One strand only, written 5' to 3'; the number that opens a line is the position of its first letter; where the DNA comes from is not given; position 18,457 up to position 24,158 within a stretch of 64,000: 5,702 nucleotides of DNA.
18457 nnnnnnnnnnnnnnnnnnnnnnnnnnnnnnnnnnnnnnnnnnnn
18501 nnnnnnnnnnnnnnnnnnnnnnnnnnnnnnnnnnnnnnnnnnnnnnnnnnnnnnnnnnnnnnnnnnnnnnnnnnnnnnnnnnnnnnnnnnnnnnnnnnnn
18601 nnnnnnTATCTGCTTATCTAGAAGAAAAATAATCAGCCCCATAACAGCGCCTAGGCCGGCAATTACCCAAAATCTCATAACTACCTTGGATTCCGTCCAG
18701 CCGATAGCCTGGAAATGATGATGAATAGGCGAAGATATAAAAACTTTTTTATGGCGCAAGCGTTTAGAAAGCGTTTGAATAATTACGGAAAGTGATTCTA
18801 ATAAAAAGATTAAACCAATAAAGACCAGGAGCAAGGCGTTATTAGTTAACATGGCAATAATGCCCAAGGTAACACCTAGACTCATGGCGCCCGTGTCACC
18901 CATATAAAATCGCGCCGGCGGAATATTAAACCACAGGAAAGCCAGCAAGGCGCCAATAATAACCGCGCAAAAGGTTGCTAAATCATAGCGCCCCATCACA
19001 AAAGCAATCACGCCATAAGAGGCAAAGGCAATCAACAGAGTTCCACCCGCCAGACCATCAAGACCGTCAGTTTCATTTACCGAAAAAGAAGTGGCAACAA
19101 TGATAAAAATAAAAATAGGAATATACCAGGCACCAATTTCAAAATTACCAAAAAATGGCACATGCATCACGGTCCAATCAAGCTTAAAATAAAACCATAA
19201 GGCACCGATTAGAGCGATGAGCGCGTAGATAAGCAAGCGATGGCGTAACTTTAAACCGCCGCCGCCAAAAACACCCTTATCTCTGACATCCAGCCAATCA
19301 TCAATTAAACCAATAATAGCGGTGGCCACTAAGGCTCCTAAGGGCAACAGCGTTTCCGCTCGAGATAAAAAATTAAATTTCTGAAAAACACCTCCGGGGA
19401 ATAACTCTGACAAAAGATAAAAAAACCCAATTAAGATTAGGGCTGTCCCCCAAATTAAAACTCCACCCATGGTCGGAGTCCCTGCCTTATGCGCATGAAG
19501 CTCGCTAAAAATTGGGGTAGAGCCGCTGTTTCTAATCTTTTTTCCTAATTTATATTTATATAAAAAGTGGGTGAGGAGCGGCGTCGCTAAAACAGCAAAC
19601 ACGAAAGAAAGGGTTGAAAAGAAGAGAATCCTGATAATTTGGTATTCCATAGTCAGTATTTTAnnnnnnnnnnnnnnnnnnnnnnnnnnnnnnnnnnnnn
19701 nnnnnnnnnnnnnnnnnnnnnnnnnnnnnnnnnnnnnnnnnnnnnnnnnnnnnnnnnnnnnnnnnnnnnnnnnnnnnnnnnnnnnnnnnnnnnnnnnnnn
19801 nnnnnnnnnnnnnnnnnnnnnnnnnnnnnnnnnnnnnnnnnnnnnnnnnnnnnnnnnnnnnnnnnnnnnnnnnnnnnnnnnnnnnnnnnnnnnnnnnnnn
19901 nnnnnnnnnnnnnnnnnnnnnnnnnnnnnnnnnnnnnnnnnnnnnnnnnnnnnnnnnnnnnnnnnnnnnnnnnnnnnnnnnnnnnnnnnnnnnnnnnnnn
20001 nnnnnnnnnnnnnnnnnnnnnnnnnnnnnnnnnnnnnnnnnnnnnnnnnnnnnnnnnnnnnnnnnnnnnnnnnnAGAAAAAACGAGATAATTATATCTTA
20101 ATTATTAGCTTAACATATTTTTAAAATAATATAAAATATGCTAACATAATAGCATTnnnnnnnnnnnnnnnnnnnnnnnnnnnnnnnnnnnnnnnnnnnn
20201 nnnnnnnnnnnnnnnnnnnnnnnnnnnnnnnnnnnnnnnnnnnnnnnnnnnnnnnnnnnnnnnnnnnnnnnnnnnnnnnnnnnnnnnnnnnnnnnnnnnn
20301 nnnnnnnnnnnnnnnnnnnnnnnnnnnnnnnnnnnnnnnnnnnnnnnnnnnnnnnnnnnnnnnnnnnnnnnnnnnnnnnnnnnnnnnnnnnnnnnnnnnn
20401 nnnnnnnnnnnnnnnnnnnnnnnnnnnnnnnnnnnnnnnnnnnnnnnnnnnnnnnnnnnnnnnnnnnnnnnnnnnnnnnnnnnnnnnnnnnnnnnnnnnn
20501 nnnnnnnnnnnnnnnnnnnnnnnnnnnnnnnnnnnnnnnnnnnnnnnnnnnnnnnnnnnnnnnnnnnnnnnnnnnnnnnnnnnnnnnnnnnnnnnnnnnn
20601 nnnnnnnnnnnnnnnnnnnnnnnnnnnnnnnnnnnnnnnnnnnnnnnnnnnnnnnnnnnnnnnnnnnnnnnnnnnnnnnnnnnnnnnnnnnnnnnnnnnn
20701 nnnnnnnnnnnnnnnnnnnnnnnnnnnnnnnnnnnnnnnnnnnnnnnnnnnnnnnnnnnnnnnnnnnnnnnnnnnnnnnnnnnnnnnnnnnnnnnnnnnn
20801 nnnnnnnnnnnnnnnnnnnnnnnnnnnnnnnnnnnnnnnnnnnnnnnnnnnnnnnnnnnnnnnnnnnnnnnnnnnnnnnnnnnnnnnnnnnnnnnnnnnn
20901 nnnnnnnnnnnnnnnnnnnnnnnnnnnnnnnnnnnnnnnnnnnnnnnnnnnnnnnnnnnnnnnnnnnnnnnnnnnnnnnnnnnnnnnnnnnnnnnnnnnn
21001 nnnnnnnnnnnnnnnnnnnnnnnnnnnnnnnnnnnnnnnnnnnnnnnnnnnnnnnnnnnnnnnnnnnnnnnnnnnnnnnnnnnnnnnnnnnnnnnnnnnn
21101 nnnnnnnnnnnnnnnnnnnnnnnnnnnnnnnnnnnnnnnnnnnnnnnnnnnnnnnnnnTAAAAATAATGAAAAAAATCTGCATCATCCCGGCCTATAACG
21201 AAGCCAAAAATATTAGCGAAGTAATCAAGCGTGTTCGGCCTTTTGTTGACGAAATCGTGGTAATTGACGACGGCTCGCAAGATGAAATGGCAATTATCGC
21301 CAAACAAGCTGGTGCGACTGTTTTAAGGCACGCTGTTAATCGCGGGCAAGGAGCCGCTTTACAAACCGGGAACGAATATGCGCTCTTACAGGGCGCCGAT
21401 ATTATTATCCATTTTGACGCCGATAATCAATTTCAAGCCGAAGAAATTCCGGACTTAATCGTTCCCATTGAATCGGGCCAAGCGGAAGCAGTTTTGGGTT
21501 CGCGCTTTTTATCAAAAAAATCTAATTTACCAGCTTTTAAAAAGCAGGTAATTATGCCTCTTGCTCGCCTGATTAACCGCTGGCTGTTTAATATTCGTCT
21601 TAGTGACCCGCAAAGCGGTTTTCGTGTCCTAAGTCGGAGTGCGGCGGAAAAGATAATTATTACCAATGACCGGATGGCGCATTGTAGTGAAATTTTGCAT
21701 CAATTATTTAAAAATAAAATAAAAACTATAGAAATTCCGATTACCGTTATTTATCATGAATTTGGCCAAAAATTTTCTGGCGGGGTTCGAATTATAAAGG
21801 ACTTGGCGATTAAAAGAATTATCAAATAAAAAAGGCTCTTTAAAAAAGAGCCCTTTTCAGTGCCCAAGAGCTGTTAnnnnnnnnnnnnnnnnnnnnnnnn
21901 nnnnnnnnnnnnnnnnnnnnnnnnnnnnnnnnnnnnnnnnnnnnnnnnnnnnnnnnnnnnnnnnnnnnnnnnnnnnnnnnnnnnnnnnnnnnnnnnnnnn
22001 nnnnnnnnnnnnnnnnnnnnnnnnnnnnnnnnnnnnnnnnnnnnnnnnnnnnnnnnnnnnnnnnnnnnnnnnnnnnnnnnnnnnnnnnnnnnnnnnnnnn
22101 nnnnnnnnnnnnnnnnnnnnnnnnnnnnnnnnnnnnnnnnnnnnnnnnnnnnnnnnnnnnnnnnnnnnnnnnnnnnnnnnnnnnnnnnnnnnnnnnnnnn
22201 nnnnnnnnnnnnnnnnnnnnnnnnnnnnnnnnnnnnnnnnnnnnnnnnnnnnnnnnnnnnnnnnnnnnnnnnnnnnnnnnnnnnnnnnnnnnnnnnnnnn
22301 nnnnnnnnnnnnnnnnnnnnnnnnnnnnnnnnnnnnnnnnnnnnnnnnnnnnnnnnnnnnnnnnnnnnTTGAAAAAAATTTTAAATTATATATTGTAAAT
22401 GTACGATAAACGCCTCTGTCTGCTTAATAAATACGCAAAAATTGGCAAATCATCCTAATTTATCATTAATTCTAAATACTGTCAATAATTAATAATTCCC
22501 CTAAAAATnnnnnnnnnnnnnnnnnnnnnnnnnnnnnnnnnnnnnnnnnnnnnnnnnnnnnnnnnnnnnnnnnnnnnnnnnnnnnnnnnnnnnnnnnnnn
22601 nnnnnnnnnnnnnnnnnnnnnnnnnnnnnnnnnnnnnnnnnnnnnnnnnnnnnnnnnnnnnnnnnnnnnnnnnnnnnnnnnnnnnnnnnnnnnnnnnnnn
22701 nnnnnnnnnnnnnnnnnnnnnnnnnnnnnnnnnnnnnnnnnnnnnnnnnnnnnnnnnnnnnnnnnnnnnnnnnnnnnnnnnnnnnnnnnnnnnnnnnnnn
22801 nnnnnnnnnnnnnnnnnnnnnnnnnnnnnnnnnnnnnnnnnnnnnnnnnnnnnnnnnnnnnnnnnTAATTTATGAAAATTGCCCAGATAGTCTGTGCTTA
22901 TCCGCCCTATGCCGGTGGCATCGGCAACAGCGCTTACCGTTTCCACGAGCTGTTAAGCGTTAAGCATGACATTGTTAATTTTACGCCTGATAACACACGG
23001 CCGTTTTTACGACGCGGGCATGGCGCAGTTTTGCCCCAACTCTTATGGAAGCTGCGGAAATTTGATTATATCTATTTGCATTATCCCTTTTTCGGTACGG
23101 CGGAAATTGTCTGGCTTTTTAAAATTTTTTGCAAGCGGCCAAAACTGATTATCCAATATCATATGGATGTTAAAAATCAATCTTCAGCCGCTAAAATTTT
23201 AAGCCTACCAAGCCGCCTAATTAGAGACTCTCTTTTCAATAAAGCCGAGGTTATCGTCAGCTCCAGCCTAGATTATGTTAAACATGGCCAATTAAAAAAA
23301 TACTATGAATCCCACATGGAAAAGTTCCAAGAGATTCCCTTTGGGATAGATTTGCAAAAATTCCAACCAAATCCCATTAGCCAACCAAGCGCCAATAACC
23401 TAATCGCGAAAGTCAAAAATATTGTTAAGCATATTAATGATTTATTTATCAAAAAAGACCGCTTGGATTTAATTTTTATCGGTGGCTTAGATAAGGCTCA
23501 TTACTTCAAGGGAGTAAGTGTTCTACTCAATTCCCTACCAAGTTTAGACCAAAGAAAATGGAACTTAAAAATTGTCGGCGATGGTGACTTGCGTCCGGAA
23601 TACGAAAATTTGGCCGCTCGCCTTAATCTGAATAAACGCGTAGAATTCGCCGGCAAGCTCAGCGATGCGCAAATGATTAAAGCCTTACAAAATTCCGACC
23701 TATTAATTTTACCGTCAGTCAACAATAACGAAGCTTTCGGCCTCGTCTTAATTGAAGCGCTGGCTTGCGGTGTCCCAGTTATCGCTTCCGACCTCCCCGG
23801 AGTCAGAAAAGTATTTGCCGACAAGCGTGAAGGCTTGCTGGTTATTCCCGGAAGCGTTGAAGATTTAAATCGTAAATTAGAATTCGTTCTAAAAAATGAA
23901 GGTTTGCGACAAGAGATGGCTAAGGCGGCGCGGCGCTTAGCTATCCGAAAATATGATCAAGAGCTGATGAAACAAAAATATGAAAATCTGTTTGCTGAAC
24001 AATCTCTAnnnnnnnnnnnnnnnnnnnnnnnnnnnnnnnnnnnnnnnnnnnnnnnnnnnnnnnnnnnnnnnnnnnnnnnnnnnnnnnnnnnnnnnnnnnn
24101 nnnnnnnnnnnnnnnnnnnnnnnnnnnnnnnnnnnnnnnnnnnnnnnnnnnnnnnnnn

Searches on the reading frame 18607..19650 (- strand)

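Call 42: search_protein_families(library=pfam, proteins=[window:18607-19650:-], max_evalue=0.001)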
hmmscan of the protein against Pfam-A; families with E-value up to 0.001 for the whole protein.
window:18607-19650:- (348 aa): 2 families
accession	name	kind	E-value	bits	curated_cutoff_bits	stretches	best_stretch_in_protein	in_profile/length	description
PF00953.26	Glycos_transf_4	-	1.2e-31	110.2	27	1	104-268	5-158/160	Glycosyl transferase family 4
PF10555.14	MraY_sig1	-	1.8e-05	24.4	20.1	1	55-66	1-12/13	Phospho-N-acetylmuramoyl-pentapeptide-transferase signature 1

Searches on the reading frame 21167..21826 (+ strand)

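Call 42: search_protein_families(library=pfam, proteins=[window:21167-21826:+], max_evalue=0.001)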
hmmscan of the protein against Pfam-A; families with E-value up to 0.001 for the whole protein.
window:21167-21826:+ (220 aa): 2 families
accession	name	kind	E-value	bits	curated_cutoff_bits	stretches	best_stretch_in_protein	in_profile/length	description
PF00535.33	Glycos_transf_2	-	1.6e-25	90.4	23.3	1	5-163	2-167/168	Glycosyl transferase family 2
PF13704.12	Glyco_tranf_2_4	-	6.3e-05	23.8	27.5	1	11-87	2-82/98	Glycosyl transferase family 2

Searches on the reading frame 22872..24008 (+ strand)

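Call 42: search_protein_families(library=pfam, proteins=[window:22872-24008:+], max_evalue=0.001)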
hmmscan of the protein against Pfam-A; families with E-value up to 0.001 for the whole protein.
window:22872-24008:+ (379 aa): 4 families
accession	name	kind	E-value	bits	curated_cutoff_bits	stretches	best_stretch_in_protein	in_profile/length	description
PF00534.26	Glycos_transf_1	-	7.9e-40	136.6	26.4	1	188-355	6-171/172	Glycosyl transferases group 1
PF13692.12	Glyco_trans_1_4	-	9.5e-32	110.6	27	1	199-342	3-142/142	Glycosyl transferases group 1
PF13524.12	Glyco_trans_1_2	-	1.1e-15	58.3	25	1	227-361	11-133/144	Glycosyl transferase-like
PF20706.3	GT4-conflict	-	1.2e-08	34.8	26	1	266-354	273-369/385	Family 4 Glycosyltransferase in conflict systems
